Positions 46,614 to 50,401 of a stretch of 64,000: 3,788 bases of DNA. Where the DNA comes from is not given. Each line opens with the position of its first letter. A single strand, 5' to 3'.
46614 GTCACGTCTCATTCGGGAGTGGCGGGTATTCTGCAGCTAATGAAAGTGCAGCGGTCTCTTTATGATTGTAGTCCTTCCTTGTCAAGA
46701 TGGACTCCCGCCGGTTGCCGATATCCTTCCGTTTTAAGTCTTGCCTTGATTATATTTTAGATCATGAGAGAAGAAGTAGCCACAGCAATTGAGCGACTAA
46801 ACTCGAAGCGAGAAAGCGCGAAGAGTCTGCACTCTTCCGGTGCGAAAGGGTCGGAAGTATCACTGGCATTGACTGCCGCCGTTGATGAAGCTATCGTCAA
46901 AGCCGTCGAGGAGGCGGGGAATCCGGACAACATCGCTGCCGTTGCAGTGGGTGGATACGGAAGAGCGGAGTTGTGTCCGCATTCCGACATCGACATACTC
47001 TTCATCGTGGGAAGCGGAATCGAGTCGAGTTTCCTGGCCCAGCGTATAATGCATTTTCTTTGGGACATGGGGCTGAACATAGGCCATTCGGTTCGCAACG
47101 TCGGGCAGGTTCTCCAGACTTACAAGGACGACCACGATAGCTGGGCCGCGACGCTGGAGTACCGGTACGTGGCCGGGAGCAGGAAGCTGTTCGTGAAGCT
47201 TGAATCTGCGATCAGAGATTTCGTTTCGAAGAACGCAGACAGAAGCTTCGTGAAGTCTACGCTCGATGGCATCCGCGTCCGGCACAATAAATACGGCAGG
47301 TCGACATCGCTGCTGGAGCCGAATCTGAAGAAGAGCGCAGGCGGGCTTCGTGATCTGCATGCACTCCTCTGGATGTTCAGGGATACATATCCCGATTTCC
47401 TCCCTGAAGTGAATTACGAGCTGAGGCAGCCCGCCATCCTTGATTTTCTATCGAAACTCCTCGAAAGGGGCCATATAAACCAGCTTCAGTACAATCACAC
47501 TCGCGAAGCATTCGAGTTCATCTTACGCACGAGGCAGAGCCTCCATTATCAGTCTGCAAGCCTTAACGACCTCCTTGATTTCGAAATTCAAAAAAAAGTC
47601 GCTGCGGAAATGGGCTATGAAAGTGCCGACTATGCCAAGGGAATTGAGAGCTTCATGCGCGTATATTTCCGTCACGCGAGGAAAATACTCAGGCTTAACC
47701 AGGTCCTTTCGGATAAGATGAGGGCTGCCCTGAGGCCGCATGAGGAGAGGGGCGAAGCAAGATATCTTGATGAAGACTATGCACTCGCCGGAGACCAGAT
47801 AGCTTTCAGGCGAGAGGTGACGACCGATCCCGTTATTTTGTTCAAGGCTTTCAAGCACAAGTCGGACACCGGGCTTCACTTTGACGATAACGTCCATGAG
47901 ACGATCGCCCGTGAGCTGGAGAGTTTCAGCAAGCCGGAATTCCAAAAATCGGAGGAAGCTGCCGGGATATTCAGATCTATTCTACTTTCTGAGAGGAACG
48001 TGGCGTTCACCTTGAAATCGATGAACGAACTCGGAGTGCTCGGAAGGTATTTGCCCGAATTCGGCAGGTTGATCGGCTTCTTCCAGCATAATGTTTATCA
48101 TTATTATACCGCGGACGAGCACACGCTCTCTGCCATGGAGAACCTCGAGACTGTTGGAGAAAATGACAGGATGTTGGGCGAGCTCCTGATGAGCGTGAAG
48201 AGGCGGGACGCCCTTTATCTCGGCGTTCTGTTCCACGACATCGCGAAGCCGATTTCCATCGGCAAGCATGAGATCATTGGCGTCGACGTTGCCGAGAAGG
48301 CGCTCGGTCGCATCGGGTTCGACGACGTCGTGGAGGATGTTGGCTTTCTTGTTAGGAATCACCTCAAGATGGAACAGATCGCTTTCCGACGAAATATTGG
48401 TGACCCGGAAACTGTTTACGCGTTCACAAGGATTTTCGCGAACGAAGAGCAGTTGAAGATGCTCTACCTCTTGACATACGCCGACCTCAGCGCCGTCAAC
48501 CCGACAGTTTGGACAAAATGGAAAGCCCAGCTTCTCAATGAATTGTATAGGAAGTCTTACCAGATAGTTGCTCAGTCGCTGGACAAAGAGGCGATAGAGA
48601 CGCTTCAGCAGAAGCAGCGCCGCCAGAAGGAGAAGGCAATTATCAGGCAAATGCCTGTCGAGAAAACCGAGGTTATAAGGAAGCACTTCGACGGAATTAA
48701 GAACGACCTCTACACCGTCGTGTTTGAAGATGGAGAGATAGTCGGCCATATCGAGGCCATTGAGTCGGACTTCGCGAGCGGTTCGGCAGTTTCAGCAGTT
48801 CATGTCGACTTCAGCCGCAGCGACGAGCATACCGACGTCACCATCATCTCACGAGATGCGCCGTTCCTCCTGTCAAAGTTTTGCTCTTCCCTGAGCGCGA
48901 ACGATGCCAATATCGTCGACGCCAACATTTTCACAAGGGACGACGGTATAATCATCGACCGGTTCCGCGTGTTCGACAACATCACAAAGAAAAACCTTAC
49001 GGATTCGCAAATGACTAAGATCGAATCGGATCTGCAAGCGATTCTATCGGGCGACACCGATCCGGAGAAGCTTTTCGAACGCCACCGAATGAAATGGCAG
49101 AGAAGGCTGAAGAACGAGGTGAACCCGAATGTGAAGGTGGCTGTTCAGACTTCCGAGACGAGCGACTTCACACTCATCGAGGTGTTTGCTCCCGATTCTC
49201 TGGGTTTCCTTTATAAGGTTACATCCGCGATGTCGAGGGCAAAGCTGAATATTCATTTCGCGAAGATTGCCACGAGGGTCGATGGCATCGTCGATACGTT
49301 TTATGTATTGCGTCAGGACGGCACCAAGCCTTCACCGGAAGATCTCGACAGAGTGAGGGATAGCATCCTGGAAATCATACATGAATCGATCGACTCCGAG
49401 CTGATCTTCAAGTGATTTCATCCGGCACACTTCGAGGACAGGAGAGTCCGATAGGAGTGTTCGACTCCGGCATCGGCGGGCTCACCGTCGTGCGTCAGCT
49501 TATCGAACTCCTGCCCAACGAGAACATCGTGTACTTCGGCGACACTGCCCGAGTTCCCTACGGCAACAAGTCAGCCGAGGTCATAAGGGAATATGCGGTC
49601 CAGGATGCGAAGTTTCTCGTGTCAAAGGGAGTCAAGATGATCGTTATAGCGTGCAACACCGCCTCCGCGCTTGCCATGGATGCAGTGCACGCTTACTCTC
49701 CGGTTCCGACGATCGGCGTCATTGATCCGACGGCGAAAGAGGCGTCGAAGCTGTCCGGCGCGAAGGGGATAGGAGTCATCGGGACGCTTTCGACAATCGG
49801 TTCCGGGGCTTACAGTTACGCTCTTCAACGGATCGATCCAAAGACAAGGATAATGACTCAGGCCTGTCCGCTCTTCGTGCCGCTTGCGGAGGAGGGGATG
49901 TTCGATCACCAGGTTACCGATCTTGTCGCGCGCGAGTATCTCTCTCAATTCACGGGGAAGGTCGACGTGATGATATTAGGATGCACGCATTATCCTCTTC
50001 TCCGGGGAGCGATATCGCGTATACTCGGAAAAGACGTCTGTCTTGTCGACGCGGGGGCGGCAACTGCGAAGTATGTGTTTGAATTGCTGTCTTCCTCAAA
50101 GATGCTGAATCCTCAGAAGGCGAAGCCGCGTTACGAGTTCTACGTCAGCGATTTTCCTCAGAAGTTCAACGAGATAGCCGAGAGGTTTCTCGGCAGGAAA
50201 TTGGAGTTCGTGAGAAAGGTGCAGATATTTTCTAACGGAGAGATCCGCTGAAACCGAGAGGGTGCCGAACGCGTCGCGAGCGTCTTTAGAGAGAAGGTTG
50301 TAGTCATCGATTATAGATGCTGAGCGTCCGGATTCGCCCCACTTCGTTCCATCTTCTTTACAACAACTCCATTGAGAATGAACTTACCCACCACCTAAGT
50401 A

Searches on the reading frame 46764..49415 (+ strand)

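Call 96: search_protein_families(library=pfam, proteins=[window:46764-49415:+], max_evalue=0.00001)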
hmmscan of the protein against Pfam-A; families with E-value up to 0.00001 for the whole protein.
window:46764-49415:+ (883 aa): 3 families
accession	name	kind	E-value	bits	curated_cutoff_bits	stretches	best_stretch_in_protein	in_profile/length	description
PF08335.16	GlnD_UR_UTase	-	1.1e-28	100.4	21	1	168-315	8-140/141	GlnD PII-uridylyltransferase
PF01842.31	ACT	-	8.2e-09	35.5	27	0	803-854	1-54/66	ACT domain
PF01966.28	HD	-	3.7e-08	34.1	22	1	452-547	3-93/116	HD domain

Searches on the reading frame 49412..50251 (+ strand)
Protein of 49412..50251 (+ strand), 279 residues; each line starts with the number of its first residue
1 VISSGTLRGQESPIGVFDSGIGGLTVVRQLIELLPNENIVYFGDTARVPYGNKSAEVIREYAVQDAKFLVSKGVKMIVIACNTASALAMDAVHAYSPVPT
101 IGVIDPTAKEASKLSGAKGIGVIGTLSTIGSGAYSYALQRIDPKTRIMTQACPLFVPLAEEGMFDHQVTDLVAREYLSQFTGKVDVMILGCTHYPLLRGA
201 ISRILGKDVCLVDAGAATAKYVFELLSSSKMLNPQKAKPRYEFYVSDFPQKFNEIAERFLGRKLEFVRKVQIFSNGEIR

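Call 96: search_protein_families(library=pfam, proteins=[window:49412-50251:+], max_evalue=0.00001)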
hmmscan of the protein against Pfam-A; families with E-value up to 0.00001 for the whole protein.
window:49412-50251:+ (279 aa): 1 family
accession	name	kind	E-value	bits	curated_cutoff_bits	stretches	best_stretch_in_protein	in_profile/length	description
PF01177.27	Asp_Glu_race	-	1e-19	71.6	31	1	29-221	15-210/211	Asp/Glu/Hydantoin racemase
